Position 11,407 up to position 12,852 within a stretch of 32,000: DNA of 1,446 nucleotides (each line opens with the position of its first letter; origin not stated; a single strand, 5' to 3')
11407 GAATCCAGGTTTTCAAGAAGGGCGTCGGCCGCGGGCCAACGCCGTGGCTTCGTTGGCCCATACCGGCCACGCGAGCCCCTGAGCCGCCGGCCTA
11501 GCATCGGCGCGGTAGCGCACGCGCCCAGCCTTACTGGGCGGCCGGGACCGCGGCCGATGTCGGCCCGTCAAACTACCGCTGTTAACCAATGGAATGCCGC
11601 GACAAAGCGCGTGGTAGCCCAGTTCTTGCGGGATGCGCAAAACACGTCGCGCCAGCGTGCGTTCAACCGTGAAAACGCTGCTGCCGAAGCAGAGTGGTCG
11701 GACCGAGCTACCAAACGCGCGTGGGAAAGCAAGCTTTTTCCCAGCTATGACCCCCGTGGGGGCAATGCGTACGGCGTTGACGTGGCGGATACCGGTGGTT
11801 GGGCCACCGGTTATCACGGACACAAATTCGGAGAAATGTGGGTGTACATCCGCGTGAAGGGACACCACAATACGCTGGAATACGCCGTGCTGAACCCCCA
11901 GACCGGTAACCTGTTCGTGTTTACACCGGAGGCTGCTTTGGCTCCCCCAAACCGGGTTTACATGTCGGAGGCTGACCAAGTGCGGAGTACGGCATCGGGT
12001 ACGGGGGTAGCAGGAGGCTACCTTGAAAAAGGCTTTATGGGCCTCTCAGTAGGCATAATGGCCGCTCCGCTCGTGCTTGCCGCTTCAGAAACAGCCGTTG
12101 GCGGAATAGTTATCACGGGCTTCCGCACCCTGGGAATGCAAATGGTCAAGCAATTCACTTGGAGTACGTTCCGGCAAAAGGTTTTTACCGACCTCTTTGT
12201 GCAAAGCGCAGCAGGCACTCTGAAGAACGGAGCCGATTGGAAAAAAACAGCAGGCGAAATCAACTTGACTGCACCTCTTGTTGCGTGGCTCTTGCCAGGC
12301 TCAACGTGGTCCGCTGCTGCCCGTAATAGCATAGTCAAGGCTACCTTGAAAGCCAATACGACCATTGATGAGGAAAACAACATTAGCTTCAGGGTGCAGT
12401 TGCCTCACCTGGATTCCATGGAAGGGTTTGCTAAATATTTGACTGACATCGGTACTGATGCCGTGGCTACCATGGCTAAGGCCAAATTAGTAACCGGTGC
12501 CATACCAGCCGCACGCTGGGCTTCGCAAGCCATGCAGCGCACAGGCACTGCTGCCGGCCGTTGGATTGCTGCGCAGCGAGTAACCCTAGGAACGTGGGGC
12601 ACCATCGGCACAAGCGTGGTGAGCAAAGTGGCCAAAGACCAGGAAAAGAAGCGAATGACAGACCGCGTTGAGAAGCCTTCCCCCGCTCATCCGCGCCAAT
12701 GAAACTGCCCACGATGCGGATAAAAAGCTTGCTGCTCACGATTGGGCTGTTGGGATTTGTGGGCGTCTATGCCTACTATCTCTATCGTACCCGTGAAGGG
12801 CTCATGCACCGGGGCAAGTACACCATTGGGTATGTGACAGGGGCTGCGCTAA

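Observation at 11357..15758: Two tandem, diverged 'large hydrophobic protein + small anchored protein' modules beside vgrG: candidate undescribed T6SS effector/immunity family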

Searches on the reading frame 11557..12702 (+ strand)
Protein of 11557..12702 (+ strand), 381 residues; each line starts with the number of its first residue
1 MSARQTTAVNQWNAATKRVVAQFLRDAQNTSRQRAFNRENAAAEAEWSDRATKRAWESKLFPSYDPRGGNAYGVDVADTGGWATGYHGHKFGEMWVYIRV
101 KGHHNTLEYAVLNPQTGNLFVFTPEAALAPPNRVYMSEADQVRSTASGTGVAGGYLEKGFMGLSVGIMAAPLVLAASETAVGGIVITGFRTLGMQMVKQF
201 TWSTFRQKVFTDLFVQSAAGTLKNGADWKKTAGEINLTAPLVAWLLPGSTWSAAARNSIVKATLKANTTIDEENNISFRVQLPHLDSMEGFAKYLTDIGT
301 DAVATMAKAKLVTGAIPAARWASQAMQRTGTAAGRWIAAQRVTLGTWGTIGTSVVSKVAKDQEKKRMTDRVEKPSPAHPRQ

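Call 6: search_protein_families(library=pfam, proteins=[window:11557-12702:+], max_evalue=0.1)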
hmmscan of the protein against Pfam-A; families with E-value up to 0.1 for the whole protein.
window:11557-12702:+ (381 aa): 0 families

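Call 9: search_protein_families(library=ncbifam, proteins=[window:11557-12702:+], max_evalue=0.1)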
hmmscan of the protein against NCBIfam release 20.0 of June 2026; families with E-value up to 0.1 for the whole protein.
window:11557-12702:+ (381 aa): 0 families

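Call 15: find_homologous_proteins(query=A2, max_evalue=0.001)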
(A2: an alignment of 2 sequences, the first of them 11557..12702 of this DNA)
Query A2 (2 sequences) (381 aa, profile of the alignment): 18 proteins with E <= 0.001 among 8000 candidates.
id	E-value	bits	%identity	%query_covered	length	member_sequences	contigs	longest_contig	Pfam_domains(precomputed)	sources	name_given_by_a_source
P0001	4.3e-214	729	29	61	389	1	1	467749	-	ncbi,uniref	ncbi:hypothetical protein GCM10022409_09210 [Hymenobacter glaciei]|uniref:Uncharacterized protein n=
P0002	3.1e-204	697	100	100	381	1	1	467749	-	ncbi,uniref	ncbi:hypothetical protein GCM10022409_09190 [Hymenobacter glaciei]|uniref:Uncharacterized protein n=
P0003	1.8e-175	602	87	100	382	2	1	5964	-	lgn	-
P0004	1.2e-171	589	29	61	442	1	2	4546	-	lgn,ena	-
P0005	3.2e-164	565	82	100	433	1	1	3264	-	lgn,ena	-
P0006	3.8e-147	509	31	61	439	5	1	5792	-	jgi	jgi:hypothetical protein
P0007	5.9e-147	508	32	56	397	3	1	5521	-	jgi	jgi:hypothetical protein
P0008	2.3e-126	440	37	50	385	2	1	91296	-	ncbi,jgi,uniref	ncbi:MAG TPA: hypothetical protein VF629_09325 [Hymenobacter sp.]|jgi:hypothetical protein|uniref:hy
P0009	3.6e-122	426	63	99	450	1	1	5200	-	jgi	jgi:hypothetical protein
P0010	7.2e-122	425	63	99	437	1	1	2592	-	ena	-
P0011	4.2e-117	410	64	93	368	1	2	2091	-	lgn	-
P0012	7.0e-116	406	36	50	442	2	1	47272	-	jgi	jgi:hypothetical protein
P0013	1.1e-114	402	33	50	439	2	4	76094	-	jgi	jgi:hypothetical protein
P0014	2.1e-84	302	47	99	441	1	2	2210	-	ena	-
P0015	2.1e-51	193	49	65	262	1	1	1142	-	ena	-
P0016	3.9e-47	179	39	43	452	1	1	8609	-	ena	-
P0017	3.1e-44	170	48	19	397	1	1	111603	-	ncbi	ncbi:MAG: hypothetical protein ACRYFR_18900 [Janthinobacterium lividum]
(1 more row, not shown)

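Call 18: find_encoding_contigs(protein=P0008, flank=10000, max_places=3)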
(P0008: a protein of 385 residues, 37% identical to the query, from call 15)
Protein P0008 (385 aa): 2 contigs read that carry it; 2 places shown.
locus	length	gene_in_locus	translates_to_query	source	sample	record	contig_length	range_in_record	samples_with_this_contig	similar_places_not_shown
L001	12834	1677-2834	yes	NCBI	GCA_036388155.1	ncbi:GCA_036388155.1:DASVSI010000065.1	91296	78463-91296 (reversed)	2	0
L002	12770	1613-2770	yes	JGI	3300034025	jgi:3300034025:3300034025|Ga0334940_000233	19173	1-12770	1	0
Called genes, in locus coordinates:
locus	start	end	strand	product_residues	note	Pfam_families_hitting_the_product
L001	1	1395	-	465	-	PF05954:Phage_GPD, PF04717:Phage_base_V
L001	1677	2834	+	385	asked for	-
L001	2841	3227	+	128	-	-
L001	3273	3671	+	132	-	-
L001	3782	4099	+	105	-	-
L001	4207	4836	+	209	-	-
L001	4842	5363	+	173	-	-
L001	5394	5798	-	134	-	PF17642:TssD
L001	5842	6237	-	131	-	PF17642:TssD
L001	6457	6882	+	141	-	PF04965:GPW_gp25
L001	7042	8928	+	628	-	PF05947:T6SS_TssF (weak)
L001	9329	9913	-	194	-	PF20461:DUF6714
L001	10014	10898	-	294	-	PF17642:TssD, PF15523:Ntox16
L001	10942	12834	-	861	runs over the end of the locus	PF02861:Clp_N, PF13191:AAA_16, PF23569:NBD_SMAX1 (weak), PF00004:AAA, PF17871:AAA_lid_9, PF07724:AAA_2, PF07728:AAA_5, PF10431:ClpB_D2-small, +9 more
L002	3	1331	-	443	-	?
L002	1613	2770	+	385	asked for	-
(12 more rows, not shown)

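Call 19: find_encoding_contigs(protein=P0017, flank=10000, max_places=3)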
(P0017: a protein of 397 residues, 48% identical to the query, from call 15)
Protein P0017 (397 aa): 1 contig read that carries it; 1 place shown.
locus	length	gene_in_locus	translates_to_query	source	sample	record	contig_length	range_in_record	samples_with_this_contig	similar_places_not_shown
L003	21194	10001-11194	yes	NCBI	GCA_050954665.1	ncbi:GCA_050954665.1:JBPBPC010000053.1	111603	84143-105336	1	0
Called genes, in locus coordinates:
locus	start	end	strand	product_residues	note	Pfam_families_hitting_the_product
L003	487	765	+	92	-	-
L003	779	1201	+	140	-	PF00665:rve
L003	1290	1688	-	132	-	PF20148:DUF6531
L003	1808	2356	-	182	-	PF09346:SMI1_KNR4 (weak)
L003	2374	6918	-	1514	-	PF14107:DUF4280, PF20148:DUF6531, PF25023:TEN_YD-shell, PF05593:RHS_repeat, PF25023:TEN_YD-shell, PF05593:RHS_repeat, PF25023:TEN_YD-shell, PF05593:RHS_repeat, +1 more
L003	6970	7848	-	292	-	-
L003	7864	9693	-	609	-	PF05954:Phage_GPD, PF04717:Phage_base_V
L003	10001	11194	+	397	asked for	-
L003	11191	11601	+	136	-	-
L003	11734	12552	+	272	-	-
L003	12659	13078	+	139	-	-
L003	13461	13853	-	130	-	PF17642:TssD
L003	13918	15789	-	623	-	-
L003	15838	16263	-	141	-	PF04965:GPW_gp25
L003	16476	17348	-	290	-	-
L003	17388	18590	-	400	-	-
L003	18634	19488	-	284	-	PF17555:TssN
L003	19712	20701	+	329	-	PF06996:T6SS_TssG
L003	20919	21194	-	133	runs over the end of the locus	PF17642:TssD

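Call 22: find_encoding_contigs(protein=P0013, flank=10000, max_places=3)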
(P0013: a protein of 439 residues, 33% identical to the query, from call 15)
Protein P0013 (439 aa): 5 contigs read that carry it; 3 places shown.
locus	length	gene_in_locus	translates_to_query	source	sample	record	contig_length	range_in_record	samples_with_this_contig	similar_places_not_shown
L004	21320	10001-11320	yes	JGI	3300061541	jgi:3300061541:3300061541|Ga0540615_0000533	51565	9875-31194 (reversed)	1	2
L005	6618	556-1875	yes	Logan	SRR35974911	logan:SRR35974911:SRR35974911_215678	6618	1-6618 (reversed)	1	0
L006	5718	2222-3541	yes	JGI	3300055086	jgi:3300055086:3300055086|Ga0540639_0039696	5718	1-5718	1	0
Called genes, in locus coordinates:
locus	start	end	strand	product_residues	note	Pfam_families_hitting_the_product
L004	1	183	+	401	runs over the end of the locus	-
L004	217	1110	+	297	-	-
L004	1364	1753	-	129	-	PF04717:Phage_base_V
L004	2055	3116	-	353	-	PF11153:DUF2931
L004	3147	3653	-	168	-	-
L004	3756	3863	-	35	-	-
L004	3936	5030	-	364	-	PF11153:DUF2931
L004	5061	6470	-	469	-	PF09994:T6SS_Tle1-like_cat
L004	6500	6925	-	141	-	PF14107:DUF4280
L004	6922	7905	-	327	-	-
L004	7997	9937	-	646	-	PF05954:Phage_GPD, PF04717:Phage_base_V, PF10106:DUF2345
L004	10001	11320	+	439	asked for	-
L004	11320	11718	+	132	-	-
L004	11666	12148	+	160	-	-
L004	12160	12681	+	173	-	-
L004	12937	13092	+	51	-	-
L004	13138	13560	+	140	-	-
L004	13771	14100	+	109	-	-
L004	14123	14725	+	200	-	-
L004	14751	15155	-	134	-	PF17642:TssD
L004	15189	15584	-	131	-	PF17642:TssD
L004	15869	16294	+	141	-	PF04965:GPW_gp25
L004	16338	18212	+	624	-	PF05947:T6SS_TssF (faint)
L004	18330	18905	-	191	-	PF17642:TssD (faint)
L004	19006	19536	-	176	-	-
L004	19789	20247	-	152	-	-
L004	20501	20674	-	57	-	PF17642:TssD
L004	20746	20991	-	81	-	-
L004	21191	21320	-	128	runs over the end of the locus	-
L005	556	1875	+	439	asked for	-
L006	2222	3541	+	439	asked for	-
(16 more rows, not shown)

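Call 23: find_encoding_contigs(protein=P0012, flank=10000, max_places=2)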
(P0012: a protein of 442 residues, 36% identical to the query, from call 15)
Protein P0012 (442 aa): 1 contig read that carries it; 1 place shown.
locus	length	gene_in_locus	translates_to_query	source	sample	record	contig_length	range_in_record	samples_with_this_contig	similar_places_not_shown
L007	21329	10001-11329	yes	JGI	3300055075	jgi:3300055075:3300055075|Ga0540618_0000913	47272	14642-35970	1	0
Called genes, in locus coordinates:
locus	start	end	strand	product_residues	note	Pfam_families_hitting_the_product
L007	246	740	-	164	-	PF11153:DUF2931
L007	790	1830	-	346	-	PF11153:DUF2931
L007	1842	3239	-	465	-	PF09994:T6SS_Tle1-like_cat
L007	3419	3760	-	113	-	PF14107:DUF4280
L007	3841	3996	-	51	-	-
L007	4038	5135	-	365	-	PF11153:DUF2931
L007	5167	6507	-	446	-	PF09994:T6SS_Tle1-like_cat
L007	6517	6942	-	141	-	PF14107:DUF4280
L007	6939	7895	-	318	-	-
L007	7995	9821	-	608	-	PF05954:Phage_GPD, PF04717:Phage_base_V, PF10106:DUF2345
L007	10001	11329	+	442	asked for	-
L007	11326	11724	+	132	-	-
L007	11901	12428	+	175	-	-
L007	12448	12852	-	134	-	PF17642:TssD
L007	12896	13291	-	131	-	PF17642:TssD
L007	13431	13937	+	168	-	PF04965:GPW_gp25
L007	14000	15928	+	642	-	PF05947:T6SS_TssF (weak)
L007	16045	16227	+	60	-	-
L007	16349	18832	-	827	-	PF02861:Clp_N (weak), PF05621:TniB (weak), PF13191:AAA_16, PF00004:AAA, PF17871:AAA_lid_9, PF07724:AAA_2, PF07728:AAA_5, PF10431:ClpB_D2-small, +8 more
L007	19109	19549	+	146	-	-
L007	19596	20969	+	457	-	PF17541:TssC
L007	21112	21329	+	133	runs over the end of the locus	PF17642:TssD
